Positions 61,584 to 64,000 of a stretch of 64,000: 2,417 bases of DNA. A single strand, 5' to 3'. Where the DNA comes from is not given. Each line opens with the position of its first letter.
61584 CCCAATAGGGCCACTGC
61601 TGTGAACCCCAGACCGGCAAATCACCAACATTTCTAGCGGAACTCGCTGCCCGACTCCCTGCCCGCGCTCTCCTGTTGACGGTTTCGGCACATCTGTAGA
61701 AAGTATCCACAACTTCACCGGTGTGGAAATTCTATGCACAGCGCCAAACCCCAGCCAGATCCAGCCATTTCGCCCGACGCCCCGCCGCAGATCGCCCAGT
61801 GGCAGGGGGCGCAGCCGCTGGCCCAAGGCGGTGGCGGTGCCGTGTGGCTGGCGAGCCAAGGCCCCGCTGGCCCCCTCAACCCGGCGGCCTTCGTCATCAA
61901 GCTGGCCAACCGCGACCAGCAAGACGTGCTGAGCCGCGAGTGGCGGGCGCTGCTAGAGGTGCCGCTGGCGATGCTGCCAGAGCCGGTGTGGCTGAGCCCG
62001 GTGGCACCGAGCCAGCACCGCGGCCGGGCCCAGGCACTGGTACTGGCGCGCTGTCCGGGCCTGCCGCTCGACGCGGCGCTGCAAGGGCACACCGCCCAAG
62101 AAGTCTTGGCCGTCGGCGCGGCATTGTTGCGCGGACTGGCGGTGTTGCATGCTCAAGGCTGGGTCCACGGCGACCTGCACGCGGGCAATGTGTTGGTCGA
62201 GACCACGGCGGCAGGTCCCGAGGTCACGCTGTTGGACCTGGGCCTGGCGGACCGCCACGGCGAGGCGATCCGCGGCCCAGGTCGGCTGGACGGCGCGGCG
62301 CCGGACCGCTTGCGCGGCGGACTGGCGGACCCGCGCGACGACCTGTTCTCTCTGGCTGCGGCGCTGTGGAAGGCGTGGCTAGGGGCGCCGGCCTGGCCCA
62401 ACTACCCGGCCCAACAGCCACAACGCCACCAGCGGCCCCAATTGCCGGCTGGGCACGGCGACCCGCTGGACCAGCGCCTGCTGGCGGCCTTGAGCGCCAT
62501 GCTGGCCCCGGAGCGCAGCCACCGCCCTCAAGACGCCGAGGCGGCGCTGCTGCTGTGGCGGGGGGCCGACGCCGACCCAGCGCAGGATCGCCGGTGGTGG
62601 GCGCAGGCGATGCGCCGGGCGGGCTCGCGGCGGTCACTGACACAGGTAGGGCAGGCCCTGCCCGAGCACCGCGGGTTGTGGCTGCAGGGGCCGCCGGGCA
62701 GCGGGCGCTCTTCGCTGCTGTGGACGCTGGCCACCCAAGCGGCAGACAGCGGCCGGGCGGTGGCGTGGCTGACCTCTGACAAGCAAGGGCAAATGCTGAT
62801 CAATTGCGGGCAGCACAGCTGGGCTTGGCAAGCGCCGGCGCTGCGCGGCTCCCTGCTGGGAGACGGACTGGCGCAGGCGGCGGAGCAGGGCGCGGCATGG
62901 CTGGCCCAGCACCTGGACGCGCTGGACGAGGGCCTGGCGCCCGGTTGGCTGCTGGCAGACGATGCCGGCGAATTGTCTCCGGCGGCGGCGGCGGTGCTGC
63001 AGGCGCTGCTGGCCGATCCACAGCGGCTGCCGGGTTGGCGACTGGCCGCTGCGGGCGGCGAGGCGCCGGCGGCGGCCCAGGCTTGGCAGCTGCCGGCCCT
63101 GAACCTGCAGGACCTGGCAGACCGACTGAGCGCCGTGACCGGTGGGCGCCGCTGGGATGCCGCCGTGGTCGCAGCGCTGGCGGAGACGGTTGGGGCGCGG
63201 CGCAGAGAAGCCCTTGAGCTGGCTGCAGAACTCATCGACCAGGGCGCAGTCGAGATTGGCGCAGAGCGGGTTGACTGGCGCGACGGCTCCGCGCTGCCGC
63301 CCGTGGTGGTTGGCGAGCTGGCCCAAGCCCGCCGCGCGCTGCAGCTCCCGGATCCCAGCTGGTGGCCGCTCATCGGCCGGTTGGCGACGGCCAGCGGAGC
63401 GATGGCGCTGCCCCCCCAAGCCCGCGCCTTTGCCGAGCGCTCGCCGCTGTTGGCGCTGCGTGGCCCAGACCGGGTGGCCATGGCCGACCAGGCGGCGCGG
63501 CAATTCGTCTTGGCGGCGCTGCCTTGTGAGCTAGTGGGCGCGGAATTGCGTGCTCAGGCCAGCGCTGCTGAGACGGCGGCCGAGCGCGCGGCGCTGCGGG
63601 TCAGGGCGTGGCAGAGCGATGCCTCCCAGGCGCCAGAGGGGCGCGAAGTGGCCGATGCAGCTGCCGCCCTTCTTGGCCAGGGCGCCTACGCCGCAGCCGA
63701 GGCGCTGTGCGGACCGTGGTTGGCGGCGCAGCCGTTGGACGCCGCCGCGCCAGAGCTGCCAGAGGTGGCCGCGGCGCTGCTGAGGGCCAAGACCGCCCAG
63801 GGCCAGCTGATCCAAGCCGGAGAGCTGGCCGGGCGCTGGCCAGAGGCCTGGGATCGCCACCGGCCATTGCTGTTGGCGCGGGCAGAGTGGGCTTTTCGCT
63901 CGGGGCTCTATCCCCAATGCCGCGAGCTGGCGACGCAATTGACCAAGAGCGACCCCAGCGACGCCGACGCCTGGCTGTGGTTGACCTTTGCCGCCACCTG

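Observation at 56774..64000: Divergent locus: 1405 aa P-loop NTPase with a 1200 aa helical tail, a coupled 145 aa protein, and an opposing kinase-AAA-repeat STAND-like gene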

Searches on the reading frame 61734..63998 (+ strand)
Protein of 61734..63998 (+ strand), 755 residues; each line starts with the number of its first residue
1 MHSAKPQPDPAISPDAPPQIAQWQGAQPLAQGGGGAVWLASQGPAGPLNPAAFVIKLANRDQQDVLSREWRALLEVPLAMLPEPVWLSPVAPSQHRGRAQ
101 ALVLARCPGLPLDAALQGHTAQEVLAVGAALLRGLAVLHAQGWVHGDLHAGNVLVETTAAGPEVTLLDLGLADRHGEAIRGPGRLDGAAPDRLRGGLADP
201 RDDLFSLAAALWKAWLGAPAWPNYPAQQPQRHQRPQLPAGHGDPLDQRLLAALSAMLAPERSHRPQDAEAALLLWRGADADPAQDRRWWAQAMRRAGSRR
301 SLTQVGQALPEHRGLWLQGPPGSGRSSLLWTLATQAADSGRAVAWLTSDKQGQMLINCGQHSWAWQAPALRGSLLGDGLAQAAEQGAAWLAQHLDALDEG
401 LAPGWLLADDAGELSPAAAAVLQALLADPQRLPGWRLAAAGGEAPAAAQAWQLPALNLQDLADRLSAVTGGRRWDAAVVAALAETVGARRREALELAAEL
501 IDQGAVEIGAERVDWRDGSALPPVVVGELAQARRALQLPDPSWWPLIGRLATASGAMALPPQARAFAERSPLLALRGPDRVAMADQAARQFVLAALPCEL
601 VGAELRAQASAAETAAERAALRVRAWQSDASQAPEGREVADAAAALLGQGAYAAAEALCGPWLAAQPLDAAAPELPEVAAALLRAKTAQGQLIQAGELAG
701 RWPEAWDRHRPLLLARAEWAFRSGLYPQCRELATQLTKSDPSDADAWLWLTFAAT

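Call 8: search_protein_families(library=pfam, proteins=[window:61734-63998:+], max_evalue=1)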
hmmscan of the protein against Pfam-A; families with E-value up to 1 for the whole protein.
window:61734-63998:+ (755 aa): 11 families
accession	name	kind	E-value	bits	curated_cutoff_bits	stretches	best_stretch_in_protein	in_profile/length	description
PF00069.31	Pkinase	-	3e-08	33.8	31.7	1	102-236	75-212/263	Protein kinase domain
PF13191.12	AAA_16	-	0.00018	22.5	32.6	1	310-427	20-104/167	AAA ATPase domain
PF07714.23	PK_Tyr_Ser-Thr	-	0.00021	21.2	23.1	1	112-175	88-152/258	Protein tyrosine and serine/threonine kinase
PF03109.22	ABC1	-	0.00025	20.7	22.9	1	99-179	142-221/244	ABC1 atypical kinase-like domain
PF06293.20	Kdo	-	0.0011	18.8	21.3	1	135-171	131-168/207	Lipopolysaccharide kinase (Kdo/WaaP) family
PF25199.1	nSTAND_NTPase5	-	0.0019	18.5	34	1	310-352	39-82/145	Novel STAND NTPase 5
PF19974.5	TCAD9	-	0.0062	16.2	40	1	131-161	287-313/429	Ternary complex associated domain 9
PF20720.3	nSTAND3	-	0.013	15.7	27.2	1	302-353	7-58/155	Novel STAND NTPase 3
PF13428.12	TPR_14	-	0.018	16.1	23.5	1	712-750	3-41/44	Tetratricopeptide repeat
PF24883.2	NPHP3_N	-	0.019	15.6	24.8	1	311-349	21-59/164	Nephrocystin 3, N-terminal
PF13086.12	AAA_11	-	0.23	11.7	27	1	305-353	10-53/257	AAA domain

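Call 9: search_protein_families(library=padloc, proteins=[window:61734-63998:+], max_evalue=1)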
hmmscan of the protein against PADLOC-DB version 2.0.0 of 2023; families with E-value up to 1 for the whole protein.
window:61734-63998:+ (755 aa): 24 families
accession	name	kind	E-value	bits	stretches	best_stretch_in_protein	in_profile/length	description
PDLC03920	MkoA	-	2.3e-16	57.3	1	53-271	35-270/1112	-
PDLC04042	PD-T4-6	-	5.2e-16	57.1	1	22-271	10-265/292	-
PDLC04053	PD-T4-6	-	9.6e-14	49.5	1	120-287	108-280/311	-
PDLC04138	mad6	-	3e-12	44.2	1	120-270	151-305/659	mads_6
PDLC04054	PD-T4-6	-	3.8e-09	34.4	1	107-272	93-267/347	-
PDLC03921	MkoA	-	3e-07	26.5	1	99-169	565-632/1607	-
PDLC04039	PD-T4-6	-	7e-06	23.3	1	124-227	116-221/458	-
PDLC04061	PD-T4-6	-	1.5e-05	22.7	1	120-213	118-215/510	-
PDLC04044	PD-T4-6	-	1.6e-05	22.2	1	99-272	112-286/372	-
PDLC04064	PD-T4-6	-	4e-05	20.7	1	120-218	116-217/369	-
PDLC04047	PD-T4-6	-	0.0001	19.5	1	120-212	109-203/327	-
PDLC04052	PD-T4-6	-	0.00018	18.9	1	120-221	111-216/496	-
PDLC04043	PD-T4-6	-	0.0002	18.5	1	122-221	115-217/452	-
PDLC04063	PD-T4-6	-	0.0011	15.8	1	122-172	119-168/564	-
PDLC04055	PD-T4-6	-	0.0013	15.6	1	122-228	172-281/496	-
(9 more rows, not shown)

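Call 10: search_protein_families(library=ncbifam, proteins=[window:61734-63998:+], max_evalue=1)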
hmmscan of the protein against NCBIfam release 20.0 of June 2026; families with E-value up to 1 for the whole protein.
window:61734-63998:+ (755 aa): 18 families
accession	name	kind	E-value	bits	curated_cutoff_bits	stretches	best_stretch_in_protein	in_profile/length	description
NF047741.1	antiphage_MADS6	equivalog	2.2e-09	36.4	460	1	108-277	281-459/612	methylation-associated defense system protein kinase MAD6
NF038151.1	lanthi_synth_III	equivalog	4.7e-07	28.6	575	1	122-214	336-422/833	class III lanthionine synthetase LanKC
NF058632.1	SerThrKinPrkT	equivalog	3.5e-06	26.2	280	1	119-181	116-174/322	serine/threonine protein kinase PrkT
NF052427.1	StpK7MSMEG_1200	equivalog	1.9e-05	23.3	900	1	132-232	118-221/601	serine/threonine protein kinase StpK7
TIGR03724.2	arch_bud32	equivalog_domain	6.9e-05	22.4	125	1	100-175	68-134/193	KEOPS complex kinase/ATPase Bud32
NF033483.0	PknB_PASTA_kin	equivalog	0.00039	19.6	450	1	121-217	106-204/563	Stk1 family PASTA domain-containing Ser/Thr kinase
TIGR03420.1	DnaA_homol_Hda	equivalog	0.00095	18.8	194.8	1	309-358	35-84/226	DnaA regulatory inactivator Hda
NF011463.0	PRK14879.1-4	equivalog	0.0017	17.8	188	1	130-173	122-161/237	Kae1-associated kinase Bud32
NF007174.0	PRK09605.1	equivalog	0.0047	15.4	447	1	102-174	413-475/535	bifunctional N(6)-L-threonylcarbamoyladenine synthase/serine/threonine protein kinase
TIGR01982.1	UbiB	equivalog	0.0086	14.7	487.55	1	138-173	272-304/436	2-polyprenylphenol 6-hydroxylase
NF011464.0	PRK14879.1-7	equivalog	0.037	13.8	246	1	112-173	93-150/221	Kae1-associated kinase Bud32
NF007601.2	PRK10247.1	equivalog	0.045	13.2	292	1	298-379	13-95/204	iron efflux ABC transporter ATP-binding subunit FetA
NF038214.1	IS21_help_AAA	equivalog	0.053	13.2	200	1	308-349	86-127/232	IS21-like element helper ATPase IstB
NF011461.0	PRK14879.1-2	equivalog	0.081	12.7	372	1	100-173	78-147/225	Kae1-associated kinase Bud32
NF011460.0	PRK14879.1-1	equivalog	0.14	11.3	199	1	121-175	108-160/232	Kae1-associated kinase Bud32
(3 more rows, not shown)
